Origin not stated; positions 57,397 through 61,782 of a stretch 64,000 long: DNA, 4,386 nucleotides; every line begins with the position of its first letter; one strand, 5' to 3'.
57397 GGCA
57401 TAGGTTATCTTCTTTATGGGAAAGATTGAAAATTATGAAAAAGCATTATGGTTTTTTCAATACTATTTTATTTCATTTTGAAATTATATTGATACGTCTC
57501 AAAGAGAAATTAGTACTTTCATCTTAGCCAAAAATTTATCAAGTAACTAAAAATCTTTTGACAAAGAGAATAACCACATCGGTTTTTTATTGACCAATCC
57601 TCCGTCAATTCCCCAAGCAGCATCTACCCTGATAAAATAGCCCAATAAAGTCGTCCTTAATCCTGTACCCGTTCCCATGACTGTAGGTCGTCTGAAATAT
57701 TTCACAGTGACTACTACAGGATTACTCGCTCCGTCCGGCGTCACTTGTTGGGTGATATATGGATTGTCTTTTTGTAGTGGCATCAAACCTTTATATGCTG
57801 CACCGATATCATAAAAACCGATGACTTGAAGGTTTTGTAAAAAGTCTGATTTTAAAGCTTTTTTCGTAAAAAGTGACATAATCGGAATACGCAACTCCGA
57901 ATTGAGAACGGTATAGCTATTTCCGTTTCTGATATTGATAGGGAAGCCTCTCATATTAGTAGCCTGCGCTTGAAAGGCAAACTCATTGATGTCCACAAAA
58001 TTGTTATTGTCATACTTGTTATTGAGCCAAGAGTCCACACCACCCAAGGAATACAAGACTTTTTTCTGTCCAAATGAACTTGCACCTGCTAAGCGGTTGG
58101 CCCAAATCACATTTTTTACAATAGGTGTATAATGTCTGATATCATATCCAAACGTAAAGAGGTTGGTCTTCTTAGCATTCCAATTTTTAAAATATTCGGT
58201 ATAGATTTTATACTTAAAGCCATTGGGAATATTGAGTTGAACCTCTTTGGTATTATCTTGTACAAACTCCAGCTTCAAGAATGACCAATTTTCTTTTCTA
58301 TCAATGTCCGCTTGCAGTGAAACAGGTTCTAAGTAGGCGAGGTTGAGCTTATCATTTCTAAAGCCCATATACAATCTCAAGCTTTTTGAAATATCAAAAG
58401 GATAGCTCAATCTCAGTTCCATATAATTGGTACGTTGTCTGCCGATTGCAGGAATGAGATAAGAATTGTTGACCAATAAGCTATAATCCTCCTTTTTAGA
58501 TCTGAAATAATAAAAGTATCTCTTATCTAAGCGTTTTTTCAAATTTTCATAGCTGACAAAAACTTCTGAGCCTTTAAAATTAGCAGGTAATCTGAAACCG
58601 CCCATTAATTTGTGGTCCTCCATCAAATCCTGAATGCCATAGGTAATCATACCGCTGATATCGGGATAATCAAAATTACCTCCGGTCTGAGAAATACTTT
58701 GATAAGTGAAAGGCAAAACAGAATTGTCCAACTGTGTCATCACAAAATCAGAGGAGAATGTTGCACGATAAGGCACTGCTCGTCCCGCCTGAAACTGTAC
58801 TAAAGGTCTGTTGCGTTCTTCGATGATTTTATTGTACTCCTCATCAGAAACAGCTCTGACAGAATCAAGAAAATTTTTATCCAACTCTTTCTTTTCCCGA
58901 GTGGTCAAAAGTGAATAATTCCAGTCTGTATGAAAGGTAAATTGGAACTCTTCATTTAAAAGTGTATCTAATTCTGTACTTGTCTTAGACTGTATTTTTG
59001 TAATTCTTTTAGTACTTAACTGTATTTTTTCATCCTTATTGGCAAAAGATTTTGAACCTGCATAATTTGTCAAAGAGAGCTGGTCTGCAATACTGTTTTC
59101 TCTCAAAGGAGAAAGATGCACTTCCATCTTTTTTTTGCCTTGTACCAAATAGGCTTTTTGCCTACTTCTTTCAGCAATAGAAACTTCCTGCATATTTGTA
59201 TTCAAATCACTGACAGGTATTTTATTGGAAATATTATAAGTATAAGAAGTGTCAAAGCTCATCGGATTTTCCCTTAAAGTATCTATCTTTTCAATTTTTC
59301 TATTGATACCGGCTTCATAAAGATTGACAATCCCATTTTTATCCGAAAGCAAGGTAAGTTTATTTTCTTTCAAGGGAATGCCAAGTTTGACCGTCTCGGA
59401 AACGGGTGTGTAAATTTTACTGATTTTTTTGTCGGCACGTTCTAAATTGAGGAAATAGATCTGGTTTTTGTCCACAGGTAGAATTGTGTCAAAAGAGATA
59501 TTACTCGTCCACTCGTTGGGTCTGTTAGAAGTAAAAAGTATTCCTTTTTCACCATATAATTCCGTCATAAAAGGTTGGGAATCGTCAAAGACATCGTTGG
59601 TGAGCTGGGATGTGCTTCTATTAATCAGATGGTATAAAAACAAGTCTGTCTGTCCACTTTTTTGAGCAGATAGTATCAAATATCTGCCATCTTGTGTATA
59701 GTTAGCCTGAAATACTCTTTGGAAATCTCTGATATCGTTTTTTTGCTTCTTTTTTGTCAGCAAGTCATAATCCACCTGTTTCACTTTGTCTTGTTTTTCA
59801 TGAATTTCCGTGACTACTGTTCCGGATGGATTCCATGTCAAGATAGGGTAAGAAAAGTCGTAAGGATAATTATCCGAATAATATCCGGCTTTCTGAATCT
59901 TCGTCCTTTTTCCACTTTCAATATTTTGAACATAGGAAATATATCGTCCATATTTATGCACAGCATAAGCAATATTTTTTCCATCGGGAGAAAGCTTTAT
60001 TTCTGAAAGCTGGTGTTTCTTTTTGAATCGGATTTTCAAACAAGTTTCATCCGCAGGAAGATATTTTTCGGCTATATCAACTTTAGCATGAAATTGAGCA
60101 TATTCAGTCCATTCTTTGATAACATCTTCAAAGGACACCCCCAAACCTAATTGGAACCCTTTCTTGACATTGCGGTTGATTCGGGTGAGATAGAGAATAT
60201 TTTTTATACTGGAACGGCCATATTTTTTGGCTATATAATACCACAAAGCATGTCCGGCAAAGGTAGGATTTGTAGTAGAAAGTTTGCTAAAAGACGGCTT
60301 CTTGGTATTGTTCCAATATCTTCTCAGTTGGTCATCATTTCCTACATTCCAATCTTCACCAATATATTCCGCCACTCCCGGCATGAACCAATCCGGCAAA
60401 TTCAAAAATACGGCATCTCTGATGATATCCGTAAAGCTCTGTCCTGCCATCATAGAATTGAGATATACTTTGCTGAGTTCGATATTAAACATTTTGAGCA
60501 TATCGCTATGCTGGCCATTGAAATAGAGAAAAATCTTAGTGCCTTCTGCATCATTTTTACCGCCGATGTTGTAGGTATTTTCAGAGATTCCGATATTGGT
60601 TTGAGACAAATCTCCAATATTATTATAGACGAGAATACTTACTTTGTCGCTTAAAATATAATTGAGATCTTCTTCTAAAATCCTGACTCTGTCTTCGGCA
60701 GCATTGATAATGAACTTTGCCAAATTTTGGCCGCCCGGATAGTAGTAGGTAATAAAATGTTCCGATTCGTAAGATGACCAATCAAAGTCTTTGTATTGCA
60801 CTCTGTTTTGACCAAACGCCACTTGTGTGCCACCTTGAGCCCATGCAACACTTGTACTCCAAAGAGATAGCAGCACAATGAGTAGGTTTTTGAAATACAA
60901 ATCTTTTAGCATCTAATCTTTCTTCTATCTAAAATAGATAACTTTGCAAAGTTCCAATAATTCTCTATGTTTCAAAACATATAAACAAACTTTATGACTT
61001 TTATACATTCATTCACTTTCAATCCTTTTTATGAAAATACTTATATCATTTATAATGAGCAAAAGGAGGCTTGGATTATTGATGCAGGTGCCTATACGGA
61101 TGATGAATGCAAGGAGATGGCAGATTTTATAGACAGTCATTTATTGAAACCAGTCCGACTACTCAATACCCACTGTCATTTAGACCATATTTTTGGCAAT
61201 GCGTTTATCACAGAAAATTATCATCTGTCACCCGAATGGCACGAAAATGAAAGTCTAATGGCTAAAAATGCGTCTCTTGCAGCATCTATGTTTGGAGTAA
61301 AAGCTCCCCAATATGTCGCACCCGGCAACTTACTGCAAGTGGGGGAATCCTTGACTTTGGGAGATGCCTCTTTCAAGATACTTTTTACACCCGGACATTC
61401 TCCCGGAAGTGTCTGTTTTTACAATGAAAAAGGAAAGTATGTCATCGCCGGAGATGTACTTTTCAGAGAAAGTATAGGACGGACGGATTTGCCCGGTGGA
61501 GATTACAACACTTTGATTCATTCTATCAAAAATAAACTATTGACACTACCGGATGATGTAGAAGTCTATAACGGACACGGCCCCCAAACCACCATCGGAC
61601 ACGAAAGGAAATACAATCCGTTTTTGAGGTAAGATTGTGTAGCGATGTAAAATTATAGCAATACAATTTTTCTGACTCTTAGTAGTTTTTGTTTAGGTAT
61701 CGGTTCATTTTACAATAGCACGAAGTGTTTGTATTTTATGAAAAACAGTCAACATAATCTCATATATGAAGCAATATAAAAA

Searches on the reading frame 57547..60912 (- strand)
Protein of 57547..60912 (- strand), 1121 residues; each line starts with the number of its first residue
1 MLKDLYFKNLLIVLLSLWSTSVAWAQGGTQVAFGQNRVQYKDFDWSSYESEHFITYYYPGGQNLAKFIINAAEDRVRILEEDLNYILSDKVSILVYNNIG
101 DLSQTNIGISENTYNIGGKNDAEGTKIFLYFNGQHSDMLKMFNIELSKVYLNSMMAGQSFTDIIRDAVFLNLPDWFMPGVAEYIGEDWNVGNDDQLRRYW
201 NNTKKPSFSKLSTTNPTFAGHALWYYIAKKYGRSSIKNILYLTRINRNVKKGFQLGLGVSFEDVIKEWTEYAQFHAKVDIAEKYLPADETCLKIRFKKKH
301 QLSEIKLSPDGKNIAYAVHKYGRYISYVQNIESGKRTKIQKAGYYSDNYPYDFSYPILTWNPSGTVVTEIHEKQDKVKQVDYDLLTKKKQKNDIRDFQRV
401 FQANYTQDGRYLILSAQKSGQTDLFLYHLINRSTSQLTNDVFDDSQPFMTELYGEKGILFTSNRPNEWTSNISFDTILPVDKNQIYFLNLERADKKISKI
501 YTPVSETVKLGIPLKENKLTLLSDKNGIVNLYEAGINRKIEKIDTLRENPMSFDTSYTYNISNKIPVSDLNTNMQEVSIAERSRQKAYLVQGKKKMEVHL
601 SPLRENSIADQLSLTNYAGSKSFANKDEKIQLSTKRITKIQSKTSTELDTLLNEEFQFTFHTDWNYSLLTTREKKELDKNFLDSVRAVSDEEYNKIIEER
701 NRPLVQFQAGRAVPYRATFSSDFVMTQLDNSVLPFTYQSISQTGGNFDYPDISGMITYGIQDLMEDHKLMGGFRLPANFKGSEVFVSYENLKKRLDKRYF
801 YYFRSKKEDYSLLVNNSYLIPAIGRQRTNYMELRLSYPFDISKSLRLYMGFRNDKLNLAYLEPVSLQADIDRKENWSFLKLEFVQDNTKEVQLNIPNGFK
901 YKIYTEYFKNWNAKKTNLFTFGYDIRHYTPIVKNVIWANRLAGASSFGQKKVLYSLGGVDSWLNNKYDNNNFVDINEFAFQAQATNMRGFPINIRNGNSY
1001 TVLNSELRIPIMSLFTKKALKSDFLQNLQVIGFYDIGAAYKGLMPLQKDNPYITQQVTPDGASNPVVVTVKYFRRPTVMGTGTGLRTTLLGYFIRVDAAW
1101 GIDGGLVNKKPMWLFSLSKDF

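Call 37: search_protein_families(library=pfam, proteins=[window:57547-60912:-])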
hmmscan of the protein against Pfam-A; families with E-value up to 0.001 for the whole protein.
window:57547-60912:- (1121 aa): 0 families

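Call 63: search_protein_families(library=ncbifam, proteins=[window:57547-60912:-], max_evalue=0.01)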
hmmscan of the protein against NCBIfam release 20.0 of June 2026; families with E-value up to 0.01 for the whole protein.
window:57547-60912:- (1121 aa): 1 family
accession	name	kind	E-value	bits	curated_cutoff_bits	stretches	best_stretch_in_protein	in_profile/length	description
TIGR02800.1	propeller_TolB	equivalog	2.6e-09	36.5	343.15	1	360-464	198-299/418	Tol-Pal system beta propeller repeat protein TolB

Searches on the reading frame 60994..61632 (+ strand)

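Call 45: search_protein_families(library=pfam, proteins=[window:60994-61632:+])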
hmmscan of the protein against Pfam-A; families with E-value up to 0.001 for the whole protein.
window:60994-61632:+ (212 aa): 1 family
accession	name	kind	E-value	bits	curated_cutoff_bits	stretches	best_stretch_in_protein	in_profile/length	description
PF00753.33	Lactamase_B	-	7.9e-29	101.4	22.7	1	11-195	3-196/196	Metallo-beta-lactamase superfamily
